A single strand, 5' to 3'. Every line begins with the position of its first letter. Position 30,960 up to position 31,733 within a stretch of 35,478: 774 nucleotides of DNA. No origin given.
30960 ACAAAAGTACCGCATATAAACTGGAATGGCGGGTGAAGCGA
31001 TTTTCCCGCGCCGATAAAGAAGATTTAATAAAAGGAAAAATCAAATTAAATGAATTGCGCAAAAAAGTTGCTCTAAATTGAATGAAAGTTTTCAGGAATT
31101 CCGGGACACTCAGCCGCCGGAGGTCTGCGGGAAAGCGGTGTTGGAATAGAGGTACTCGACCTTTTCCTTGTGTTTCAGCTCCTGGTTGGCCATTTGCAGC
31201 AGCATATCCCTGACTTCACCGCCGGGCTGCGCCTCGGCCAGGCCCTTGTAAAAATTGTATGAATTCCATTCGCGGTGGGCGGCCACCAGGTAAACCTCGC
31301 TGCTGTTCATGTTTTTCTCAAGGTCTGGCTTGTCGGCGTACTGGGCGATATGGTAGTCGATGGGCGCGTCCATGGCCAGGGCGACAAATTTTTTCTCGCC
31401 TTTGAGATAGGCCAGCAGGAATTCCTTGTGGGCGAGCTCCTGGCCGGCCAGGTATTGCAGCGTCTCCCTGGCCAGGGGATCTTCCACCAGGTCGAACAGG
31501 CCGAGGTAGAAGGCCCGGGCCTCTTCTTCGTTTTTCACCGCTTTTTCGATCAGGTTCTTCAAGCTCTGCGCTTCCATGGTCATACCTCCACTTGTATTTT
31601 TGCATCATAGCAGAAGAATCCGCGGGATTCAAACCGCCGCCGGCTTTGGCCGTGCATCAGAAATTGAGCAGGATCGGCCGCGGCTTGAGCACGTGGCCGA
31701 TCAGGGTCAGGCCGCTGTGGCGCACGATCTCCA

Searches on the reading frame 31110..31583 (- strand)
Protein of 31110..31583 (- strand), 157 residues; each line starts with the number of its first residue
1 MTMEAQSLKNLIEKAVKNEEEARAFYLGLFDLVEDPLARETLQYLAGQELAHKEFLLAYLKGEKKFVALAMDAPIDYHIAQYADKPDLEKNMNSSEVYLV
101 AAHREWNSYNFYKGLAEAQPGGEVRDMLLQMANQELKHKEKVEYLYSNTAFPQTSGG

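Call 91: search_protein_families(library=pfam, proteins=[window:31110-31583:-], max_evalue=0.00001)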
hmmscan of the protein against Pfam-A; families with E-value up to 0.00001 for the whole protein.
window:31110-31583:- (157 aa): 1 family
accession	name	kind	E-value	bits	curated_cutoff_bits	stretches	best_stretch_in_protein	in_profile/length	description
PF02915.23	Rubrerythrin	-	6.5e-10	40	22.8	1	11-145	2-136/137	Rubrerythrin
